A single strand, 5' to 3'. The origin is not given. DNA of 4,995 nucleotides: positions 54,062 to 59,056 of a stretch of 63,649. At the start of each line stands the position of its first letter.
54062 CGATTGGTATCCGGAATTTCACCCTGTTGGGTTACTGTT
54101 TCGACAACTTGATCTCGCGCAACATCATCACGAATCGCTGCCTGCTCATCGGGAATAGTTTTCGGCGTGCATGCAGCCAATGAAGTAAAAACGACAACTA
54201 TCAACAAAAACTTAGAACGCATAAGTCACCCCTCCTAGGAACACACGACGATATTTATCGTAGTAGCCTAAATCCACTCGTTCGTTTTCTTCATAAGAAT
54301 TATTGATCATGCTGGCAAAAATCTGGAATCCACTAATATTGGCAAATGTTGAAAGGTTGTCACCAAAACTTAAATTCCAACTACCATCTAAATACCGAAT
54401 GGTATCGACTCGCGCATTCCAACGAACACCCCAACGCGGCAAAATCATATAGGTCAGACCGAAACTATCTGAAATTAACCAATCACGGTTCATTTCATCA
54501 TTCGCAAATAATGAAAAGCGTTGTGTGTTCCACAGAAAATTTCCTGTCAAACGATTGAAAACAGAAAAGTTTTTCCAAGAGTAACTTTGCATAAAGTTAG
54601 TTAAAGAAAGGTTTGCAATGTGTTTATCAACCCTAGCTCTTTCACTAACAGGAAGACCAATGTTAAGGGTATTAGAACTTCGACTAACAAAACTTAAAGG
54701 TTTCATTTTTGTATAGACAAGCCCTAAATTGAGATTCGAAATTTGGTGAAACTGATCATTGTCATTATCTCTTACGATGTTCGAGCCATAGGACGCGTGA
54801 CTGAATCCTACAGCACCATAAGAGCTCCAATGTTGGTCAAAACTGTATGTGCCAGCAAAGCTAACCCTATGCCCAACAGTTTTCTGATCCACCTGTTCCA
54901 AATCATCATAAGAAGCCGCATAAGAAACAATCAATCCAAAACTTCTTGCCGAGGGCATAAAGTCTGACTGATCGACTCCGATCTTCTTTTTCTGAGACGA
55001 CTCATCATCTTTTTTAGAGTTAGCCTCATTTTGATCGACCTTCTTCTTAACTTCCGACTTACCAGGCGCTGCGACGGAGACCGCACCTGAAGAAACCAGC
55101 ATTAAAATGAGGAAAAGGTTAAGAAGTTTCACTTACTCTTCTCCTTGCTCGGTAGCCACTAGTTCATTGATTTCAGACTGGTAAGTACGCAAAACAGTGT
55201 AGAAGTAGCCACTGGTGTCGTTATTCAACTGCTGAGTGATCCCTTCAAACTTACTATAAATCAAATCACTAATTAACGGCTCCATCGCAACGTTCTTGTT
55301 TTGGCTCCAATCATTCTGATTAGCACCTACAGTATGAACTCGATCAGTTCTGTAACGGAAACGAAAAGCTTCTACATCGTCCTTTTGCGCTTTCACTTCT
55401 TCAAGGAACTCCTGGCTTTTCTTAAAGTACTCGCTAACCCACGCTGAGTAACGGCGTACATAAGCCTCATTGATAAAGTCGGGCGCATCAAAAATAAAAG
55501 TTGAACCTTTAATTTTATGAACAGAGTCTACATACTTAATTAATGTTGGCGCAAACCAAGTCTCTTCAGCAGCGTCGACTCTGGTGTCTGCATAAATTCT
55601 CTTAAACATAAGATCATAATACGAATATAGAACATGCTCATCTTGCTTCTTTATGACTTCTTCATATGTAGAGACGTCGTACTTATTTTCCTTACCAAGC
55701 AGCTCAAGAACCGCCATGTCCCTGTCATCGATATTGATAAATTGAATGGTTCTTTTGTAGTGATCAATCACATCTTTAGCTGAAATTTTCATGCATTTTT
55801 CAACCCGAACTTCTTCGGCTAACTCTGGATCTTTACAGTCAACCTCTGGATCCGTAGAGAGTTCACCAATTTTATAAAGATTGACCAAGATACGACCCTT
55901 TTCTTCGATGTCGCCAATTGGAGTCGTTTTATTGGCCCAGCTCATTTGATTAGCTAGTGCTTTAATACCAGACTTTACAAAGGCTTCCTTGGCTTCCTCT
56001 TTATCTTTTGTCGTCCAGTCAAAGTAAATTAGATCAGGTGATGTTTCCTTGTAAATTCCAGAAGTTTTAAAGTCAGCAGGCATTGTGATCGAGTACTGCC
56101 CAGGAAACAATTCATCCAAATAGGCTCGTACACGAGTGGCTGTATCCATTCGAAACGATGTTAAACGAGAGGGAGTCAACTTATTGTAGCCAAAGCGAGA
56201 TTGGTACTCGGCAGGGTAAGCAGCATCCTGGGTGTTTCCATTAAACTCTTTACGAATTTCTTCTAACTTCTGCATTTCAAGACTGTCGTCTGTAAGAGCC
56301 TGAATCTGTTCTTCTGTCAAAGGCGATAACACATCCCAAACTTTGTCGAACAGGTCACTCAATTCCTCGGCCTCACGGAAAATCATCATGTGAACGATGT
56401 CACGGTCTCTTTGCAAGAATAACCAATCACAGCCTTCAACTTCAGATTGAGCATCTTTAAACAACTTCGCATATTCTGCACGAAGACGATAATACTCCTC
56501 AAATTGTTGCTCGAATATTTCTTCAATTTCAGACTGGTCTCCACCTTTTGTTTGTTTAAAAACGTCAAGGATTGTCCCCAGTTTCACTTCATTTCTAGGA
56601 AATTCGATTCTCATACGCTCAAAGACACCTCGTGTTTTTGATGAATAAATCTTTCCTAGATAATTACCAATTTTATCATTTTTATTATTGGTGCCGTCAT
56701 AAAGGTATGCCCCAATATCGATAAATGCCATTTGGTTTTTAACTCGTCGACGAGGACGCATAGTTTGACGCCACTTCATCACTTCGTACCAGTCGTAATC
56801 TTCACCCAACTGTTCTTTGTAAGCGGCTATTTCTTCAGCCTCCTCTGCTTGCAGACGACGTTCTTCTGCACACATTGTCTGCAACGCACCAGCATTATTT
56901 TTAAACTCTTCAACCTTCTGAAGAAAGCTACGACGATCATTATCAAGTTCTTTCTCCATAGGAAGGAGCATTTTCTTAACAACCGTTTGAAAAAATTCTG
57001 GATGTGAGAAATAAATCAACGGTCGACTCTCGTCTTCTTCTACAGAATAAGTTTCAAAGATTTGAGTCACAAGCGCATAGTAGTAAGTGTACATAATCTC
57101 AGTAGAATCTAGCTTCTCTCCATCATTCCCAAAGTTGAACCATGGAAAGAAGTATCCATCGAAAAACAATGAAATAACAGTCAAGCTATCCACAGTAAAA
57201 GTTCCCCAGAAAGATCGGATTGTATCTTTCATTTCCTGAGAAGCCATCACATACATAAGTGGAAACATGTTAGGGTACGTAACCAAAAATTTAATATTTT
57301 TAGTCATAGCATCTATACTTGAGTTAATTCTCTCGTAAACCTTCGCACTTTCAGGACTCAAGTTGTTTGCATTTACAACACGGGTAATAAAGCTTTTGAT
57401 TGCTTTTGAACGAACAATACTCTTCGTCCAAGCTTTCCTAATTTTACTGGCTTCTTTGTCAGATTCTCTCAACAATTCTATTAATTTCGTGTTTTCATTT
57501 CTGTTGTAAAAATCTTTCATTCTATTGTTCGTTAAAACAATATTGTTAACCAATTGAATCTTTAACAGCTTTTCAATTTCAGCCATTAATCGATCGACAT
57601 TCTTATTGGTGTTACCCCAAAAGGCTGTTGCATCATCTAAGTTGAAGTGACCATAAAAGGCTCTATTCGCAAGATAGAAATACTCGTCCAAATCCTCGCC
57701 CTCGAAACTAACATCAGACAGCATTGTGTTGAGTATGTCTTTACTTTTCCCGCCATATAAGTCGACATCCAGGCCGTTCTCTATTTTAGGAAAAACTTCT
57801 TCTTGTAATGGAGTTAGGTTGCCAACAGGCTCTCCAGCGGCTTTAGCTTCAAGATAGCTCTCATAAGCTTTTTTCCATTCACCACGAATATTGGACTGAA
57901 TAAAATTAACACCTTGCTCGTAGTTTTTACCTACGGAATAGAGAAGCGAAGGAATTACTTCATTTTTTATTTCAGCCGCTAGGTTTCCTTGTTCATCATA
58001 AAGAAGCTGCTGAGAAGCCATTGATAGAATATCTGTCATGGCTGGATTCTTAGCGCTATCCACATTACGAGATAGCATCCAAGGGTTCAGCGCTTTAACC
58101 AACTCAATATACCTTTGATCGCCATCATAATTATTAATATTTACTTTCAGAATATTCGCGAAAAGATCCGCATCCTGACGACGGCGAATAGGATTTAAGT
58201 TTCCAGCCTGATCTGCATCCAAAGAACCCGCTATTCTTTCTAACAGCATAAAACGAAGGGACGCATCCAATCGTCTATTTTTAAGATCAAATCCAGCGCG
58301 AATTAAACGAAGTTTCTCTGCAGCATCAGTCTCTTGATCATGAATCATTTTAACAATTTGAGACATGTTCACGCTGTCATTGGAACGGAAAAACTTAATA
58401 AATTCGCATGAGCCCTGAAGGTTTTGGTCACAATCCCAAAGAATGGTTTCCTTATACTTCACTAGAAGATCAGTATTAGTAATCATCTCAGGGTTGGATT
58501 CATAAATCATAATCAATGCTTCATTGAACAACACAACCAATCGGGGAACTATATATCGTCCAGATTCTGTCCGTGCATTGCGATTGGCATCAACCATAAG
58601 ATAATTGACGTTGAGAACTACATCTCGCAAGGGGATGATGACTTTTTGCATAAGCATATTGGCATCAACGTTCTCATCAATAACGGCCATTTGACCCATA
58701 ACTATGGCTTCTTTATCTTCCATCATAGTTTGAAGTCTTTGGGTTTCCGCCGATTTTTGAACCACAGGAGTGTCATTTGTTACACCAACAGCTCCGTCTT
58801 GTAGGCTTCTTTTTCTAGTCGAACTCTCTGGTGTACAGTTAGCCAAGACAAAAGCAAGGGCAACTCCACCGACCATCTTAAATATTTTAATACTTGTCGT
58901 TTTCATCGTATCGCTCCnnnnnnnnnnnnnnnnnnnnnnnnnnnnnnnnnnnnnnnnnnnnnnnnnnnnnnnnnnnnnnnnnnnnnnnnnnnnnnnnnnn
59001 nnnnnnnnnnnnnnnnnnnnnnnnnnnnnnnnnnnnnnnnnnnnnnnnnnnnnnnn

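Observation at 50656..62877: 12.2-kb operon: metzincin lipoprotein, two paralogous giant lipoproteins and a small OM beta-barrel, a candidate undescribed envelope or surface system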

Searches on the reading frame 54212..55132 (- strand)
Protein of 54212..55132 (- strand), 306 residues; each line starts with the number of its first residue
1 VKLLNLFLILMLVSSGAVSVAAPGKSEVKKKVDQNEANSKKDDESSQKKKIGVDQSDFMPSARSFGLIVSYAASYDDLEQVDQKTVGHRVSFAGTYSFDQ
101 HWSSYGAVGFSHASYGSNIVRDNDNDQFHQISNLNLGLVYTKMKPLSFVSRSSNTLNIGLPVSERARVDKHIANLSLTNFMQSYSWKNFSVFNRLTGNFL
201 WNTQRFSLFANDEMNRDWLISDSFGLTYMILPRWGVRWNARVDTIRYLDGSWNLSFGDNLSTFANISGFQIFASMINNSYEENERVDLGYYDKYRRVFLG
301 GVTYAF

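Call 4: search_protein_families(library=pfam, proteins=[window:54212-55132:-], max_evalue=1)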
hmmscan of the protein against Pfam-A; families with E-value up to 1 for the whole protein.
window:54212-55132:- (306 aa): 1 family
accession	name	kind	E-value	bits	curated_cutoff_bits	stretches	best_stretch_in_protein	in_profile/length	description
PF21550.3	MTIP_N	-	0.13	13.1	27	1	28-72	3-44/71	Myosin A tail domain interacting protein, N-terminal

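Call 5: search_protein_families(library=ncbifam, proteins=[window:54212-55132:-], max_evalue=1)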
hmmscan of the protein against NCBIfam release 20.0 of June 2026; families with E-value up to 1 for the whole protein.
window:54212-55132:- (306 aa): 0 families

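Call 34: find_homologous_proteins(query=window:54215-55132:-, max_evalue=0.01)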
Query window:54215-55132:- (306 aa): 35 proteins with E <= 0.01 among 1174 candidates.
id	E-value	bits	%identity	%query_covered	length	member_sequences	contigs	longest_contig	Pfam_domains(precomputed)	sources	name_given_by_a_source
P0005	3.9e-194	662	100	97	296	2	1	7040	-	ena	-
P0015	5.6e-158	543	78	100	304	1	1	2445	-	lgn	-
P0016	9.6e-155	533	76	100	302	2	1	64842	-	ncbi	-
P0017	1.1e-143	496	72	100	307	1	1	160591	-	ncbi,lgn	-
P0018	1.0e-136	473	67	100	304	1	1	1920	-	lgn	-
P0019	1.0e-135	470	69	97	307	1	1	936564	-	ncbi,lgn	-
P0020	1.6e-130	453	66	100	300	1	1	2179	-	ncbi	-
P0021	2.2e-130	453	65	100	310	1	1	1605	-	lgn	-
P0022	1.3e-121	424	65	94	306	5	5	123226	-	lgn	-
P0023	5.8e-120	418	60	100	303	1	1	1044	-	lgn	-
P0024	5.1e-117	409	68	84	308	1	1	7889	-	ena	-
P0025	1.5e-116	407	60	98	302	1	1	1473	-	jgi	-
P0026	1.1e-115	404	70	81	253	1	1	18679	-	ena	-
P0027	5.1e-111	389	57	99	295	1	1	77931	-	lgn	-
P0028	6.4e-110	385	59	94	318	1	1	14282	-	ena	-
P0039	9.8e-95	336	50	99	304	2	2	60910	-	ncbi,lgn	-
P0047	1.9e-68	249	44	84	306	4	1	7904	-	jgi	-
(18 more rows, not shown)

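Call 36: find_encoding_contigs(protein=P0039, flank=10000, max_places=2)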
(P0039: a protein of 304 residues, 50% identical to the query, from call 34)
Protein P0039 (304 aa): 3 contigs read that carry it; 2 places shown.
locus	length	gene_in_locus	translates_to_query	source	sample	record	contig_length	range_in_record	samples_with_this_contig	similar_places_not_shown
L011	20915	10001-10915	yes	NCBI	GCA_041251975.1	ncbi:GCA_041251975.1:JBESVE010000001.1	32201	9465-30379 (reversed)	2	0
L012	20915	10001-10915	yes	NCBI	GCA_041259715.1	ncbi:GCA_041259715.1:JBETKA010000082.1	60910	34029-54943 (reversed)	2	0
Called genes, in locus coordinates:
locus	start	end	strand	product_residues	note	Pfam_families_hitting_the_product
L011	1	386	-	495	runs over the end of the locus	-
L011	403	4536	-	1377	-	-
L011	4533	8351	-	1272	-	PF16313:DUF4953 (weak)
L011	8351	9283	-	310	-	-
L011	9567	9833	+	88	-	-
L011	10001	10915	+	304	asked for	-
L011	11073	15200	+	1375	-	PF16313:DUF4953 (weak)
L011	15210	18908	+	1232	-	-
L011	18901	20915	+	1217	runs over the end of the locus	-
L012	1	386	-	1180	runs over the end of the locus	-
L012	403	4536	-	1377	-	-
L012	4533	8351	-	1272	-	PF16313:DUF4953 (weak)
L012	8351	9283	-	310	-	-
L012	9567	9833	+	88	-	-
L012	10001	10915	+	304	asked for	-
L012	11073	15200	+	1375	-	PF16313:DUF4953 (weak)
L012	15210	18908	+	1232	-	-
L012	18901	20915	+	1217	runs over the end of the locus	-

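Call 37: find_encoding_contigs(protein=P0047, flank=10000, max_places=2)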
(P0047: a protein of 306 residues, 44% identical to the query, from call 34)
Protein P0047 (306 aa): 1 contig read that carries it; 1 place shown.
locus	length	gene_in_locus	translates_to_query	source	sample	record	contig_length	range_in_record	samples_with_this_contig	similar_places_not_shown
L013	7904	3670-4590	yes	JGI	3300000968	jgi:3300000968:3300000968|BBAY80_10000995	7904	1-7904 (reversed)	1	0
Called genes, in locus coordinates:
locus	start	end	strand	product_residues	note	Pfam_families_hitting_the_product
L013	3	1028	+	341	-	?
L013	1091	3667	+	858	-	-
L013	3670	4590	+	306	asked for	-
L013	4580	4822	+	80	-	-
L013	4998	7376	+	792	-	-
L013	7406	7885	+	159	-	-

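Call 47: search_protein_families(library=pfam, proteins=[L012:403-4536:-, L012:4533-8351:-, L012:8351-9283:-, L012:11073-15200:+], max_evalue=0.1)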
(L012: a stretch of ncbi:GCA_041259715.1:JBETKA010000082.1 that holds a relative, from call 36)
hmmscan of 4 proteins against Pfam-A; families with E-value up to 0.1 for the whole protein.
L012:403-4536:- (1377 aa): 1 family
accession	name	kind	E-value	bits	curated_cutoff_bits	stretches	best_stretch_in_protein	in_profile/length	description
PF05405.19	Mt_ATP-synt_B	-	0.067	13.3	21.7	0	716-816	46-146/163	Mitochondrial ATP synthase B chain precursor (ATP-synt_B)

L012:4533-8351:- (1272 aa): 8 families
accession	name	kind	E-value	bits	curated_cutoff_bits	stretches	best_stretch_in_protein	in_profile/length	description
PF16313.11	DUF4953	-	2e-06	27.7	24.2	1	603-640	7-44/316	Met-zincin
PF05572.19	Peptidase_M43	-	0.00069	20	23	1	609-676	68-134/152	Pregnancy-associated plasma protein-A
PF12044.14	Metallopep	-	0.0027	16.8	27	1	611-662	316-362/427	Putative peptidase family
PF00413.30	Peptidase_M10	-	0.009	16.3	24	1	612-632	111-132/159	Matrixin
PF13688.12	Reprolysin_5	-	0.034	14.8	27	1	608-631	140-163/196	Metallo-peptidase family M12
PF13582.12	Reprolysin_3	-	0.056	14.4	22.4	0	603-625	107-122/123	Metallo-peptidase family M12B Reprolysin-like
PF13583.11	Reprolysin_4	-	0.08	13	22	0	612-675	138-176/203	Metallo-peptidase family M12B Reprolysin-like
PF18268.6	Hit1_C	-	0.096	13.3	26.1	0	910-945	43-78/82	Hit1 C-terminal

L012:8351-9283:- (310 aa): 0 families

L012:11073-15200:+ (1375 aa): 3 families
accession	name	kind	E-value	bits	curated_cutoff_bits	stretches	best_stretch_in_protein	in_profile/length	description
PF16313.11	DUF4953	-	1.3e-05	25.1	24.2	1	656-854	5-190/316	Met-zincin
PF00413.30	Peptidase_M10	-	0.009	16.3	24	1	650-682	102-126/159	Matrixin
PF12044.14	Metallopep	-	0.034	13.2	27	1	668-684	318-334/427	Putative peptidase family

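Call 93: search_protein_families(library=padloc, proteins=[window:54212-55132:-], max_evalue=0.01)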
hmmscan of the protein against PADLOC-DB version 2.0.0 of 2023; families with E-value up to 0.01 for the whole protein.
window:54212-55132:- (306 aa): 0 families

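Call 94: search_protein_families(library=phrogs, proteins=[window:54212-55132:-], max_evalue=0.01)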
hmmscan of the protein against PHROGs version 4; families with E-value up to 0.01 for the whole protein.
window:54212-55132:- (306 aa): 0 families

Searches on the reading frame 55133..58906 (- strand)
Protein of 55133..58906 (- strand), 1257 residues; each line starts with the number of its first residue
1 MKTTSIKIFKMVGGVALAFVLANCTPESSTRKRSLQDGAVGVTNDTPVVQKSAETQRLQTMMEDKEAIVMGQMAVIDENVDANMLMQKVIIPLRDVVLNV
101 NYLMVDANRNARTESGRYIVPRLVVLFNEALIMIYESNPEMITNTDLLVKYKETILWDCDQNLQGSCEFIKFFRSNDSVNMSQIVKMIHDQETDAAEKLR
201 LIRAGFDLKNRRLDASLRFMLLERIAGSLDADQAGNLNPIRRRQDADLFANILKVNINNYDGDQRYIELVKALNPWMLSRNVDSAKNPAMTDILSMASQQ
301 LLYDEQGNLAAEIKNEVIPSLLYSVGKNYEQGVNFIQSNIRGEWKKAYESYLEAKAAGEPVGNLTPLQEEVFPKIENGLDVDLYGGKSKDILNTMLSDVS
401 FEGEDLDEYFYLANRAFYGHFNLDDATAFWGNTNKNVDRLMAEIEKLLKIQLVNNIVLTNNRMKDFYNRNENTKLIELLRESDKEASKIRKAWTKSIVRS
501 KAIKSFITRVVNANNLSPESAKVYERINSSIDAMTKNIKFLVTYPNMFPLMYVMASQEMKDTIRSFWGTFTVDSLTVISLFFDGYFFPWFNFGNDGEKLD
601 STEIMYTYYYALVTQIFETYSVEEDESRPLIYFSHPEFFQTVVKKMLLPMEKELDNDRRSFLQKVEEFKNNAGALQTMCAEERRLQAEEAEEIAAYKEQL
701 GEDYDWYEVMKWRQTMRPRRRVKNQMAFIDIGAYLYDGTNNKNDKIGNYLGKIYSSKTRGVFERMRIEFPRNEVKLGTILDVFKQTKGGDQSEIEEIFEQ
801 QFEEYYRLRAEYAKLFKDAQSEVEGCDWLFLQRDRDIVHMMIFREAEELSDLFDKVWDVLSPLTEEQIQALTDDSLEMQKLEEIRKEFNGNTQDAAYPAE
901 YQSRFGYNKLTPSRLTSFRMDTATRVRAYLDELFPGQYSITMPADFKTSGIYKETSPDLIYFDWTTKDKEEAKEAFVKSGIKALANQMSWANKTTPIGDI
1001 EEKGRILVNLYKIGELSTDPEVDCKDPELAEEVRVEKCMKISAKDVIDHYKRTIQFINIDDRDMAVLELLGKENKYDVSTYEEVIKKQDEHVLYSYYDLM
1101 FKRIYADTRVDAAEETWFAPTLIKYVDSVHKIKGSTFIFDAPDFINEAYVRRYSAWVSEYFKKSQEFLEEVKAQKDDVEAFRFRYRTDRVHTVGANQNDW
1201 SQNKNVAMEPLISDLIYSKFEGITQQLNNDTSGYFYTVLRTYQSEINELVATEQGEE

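Call 4: search_protein_families(library=pfam, proteins=[window:55133-58906:-], max_evalue=1)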
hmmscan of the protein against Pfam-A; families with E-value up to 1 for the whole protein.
window:55133-58906:- (1257 aa): 1 family
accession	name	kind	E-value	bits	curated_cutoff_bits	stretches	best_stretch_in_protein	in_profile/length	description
PF08031.17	BBE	-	0.099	13.1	20.6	1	1155-1184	12-41/45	Berberine and berberine like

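Call 5: search_protein_families(library=ncbifam, proteins=[window:55133-58906:-], max_evalue=1)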
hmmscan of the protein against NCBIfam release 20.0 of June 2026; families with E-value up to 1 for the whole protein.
window:55133-58906:- (1257 aa): 2 families
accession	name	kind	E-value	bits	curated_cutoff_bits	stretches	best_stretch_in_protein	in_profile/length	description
NF008814.0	PRK11854.1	equivalog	0.0037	15.7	722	1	1014-1076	391-454/637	pyruvate dehydrogenase complex dihydrolipoyllysine-residue acetyltransferase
NF002370.0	PRK01355.1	subfamily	0.039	13.5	143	1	451-515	47-108/199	FMN-dependent NADH-azoreductase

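Call 93: search_protein_families(library=padloc, proteins=[window:55133-58906:-], max_evalue=0.01)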
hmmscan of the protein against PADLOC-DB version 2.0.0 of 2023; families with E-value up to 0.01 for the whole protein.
window:55133-58906:- (1257 aa): 0 families

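Call 94: search_protein_families(library=phrogs, proteins=[window:55133-58906:-], max_evalue=0.01)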
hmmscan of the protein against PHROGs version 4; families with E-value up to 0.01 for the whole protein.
window:55133-58906:- (1257 aa): 0 families
